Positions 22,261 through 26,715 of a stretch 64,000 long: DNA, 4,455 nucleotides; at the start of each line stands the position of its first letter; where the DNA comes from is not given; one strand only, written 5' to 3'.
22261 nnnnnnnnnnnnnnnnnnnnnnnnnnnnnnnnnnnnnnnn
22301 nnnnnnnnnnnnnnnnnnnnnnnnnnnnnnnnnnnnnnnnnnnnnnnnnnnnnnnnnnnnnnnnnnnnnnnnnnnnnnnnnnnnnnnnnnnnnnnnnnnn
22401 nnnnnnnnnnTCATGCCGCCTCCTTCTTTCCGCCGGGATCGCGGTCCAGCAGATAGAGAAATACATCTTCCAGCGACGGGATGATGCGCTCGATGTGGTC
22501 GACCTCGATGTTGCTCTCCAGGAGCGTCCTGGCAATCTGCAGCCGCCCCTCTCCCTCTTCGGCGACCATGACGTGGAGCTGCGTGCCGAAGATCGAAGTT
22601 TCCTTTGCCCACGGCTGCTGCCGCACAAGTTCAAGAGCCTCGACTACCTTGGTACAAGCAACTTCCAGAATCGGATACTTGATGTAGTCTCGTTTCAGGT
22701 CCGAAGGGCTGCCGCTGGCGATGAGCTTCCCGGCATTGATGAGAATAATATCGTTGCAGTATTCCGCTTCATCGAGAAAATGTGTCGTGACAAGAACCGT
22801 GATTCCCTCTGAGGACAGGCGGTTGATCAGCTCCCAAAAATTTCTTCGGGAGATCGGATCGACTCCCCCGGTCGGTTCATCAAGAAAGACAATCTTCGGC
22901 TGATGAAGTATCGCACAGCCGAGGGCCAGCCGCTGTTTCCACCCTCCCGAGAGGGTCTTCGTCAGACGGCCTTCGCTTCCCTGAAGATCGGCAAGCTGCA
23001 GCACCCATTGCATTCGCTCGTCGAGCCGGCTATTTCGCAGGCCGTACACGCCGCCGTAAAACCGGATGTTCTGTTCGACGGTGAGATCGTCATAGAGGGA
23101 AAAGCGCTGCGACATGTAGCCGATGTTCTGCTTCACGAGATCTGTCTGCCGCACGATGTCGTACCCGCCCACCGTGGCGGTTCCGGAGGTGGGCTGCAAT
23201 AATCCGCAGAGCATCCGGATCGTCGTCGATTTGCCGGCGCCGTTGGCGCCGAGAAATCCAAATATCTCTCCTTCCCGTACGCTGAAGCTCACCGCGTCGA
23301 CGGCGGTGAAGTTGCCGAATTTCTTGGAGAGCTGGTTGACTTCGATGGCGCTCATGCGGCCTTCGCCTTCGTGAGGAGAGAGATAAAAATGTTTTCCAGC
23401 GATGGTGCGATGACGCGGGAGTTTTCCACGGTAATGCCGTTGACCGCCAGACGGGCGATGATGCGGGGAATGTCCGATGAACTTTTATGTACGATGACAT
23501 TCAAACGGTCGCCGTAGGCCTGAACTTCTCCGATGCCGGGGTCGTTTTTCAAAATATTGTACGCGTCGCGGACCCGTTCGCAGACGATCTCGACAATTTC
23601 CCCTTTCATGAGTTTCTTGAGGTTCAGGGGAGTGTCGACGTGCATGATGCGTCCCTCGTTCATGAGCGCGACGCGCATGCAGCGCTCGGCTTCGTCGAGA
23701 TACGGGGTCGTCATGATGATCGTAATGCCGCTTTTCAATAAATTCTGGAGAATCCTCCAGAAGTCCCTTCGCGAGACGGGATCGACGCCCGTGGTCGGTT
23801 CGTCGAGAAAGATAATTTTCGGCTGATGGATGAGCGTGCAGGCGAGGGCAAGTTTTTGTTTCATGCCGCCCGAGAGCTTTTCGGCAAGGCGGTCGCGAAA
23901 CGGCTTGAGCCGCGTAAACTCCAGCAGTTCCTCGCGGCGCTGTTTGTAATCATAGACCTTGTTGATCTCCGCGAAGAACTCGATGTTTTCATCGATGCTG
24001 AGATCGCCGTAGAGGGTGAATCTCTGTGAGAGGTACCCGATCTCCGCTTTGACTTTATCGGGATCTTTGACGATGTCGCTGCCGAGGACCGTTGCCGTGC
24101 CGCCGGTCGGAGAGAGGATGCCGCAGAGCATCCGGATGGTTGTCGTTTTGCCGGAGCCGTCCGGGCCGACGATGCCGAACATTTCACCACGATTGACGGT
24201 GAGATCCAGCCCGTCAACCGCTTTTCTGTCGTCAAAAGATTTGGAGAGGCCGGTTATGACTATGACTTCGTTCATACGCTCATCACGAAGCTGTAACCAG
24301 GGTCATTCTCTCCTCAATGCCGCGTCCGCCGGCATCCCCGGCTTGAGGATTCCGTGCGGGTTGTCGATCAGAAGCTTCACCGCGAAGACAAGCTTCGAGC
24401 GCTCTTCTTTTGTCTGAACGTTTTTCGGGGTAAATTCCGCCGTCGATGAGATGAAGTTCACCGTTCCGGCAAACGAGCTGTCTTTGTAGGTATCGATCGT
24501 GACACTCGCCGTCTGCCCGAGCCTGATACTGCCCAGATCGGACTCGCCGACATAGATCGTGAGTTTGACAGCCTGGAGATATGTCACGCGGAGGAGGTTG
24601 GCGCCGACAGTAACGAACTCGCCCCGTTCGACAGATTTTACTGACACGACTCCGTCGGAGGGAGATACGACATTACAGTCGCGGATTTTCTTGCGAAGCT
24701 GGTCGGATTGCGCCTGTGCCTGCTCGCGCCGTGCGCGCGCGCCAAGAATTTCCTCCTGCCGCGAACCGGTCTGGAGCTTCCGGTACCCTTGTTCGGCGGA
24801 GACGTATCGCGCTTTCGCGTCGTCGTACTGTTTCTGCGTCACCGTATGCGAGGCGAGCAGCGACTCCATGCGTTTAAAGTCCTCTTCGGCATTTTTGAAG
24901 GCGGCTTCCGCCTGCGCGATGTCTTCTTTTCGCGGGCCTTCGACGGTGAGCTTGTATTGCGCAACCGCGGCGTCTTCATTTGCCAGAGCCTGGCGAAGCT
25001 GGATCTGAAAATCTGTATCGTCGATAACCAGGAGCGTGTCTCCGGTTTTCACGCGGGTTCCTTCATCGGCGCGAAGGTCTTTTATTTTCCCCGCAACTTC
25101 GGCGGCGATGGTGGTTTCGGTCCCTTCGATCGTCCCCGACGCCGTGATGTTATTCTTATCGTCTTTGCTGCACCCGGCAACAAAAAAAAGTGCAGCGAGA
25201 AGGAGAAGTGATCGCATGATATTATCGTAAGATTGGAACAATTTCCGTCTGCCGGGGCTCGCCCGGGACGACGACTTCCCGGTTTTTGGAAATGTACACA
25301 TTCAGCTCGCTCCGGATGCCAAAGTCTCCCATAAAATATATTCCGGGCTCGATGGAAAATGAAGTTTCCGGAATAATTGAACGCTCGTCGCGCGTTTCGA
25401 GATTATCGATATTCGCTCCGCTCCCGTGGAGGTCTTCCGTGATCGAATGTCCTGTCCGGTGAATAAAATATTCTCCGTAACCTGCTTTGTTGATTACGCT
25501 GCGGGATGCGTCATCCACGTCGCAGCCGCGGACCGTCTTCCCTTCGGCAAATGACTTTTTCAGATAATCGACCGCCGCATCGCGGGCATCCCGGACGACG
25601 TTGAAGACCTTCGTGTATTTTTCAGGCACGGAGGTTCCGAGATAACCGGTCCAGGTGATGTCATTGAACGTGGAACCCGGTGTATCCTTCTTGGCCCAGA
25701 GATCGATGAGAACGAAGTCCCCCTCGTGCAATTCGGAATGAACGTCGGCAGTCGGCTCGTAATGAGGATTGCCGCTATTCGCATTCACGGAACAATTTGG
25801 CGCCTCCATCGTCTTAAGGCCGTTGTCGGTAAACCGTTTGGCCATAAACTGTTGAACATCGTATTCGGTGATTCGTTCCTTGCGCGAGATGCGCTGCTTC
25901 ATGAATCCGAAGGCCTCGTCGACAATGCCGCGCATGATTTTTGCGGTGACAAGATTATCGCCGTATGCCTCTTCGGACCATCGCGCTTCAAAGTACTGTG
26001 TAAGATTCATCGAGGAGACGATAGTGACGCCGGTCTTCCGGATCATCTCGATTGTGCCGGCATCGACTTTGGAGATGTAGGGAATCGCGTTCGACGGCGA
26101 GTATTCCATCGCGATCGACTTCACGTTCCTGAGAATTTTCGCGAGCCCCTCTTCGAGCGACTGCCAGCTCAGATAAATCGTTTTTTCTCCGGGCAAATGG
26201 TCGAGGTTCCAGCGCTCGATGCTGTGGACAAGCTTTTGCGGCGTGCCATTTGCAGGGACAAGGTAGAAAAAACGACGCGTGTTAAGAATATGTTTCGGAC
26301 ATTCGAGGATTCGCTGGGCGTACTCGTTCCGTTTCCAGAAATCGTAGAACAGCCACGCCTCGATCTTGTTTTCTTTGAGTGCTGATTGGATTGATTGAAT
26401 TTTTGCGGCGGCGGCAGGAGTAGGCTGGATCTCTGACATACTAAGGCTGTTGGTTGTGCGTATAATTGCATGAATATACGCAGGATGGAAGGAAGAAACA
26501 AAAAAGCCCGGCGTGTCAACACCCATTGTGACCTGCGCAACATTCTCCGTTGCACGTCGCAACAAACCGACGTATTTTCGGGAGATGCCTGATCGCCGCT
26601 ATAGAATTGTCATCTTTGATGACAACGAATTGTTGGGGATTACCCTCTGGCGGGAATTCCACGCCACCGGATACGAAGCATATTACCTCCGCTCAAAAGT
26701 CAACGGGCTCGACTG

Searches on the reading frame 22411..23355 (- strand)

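Call 46: search_protein_families(library=pfam, proteins=[window:22411-23355:-], max_evalue=0.00001)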
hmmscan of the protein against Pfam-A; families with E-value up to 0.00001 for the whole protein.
window:22411-23355:- (314 aa): 3 families
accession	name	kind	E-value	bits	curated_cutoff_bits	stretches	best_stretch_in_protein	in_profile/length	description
PF00005.33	ABC_tran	-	7.7e-33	114.4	25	1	20-162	2-136/137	ABC transporter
PF13304.12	AAA_21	-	1.5e-09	38.8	27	0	141-192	243-298/304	AAA domain, putative AbiEii toxin, Type IV TA system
PF13732.12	DrrA1-3_C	-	3.7e-07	31.2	27.4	1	215-300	1-78/81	ATP-binding protein DrrA1-3-like, C-terminal domain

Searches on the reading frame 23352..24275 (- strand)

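Call 46: search_protein_families(library=pfam, proteins=[window:23352-24275:-], max_evalue=0.00001)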
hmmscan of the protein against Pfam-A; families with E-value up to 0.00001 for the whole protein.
window:23352-24275:- (307 aa): 3 families
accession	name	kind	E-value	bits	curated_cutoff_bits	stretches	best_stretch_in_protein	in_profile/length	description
PF00005.33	ABC_tran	-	1.1e-32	113.9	25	1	21-162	2-137/137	ABC transporter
PF13304.12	AAA_21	-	1.6e-09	38.7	27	1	131-190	235-297/304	AAA domain, putative AbiEii toxin, Type IV TA system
PF13732.12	DrrA1-3_C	-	6.5e-08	33.6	27.4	1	218-299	5-79/81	ATP-binding protein DrrA1-3-like, C-terminal domain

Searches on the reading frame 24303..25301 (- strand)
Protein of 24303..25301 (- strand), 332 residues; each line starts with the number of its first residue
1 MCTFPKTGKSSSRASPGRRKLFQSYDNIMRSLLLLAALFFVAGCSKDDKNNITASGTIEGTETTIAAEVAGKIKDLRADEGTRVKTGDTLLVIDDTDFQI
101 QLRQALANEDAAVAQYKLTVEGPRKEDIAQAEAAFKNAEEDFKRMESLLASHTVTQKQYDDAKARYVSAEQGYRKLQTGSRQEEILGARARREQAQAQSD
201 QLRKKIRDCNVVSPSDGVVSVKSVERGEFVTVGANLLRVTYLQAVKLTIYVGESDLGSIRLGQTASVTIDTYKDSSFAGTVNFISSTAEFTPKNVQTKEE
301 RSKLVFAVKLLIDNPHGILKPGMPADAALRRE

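Call 47: search_protein_families(library=pfam, proteins=[window:24303-25301:-], max_evalue=0.00001)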
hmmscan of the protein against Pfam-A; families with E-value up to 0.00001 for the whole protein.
window:24303-25301:- (332 aa): 3 families
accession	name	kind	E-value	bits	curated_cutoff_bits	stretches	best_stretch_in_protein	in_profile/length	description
PF16576.10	HlyD_D23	-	3.2e-22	79.3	30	1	50-324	4-213/214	Barrel-sandwich domain of CusB or HlyD membrane-fusion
PF13437.12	HlyD_3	-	1.1e-18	68.4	22.2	1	211-315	2-96/106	HlyD family secretion protein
PF00364.28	Biotin_lipoyl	-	4.8e-06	26.7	22.1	0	62-93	42-73/73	Biotin-requiring enzyme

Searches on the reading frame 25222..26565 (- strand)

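Call 47: search_protein_families(library=pfam, proteins=[window:25222-26565:-], max_evalue=0.00001)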
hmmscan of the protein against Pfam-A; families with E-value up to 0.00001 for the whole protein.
window:25222-26565:- (447 aa): 1 family
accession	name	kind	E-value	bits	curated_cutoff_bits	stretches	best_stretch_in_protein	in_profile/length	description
PF00557.29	Peptidase_M24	-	7.2e-35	121.1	23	1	214-426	9-207/208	Metallopeptidase family M24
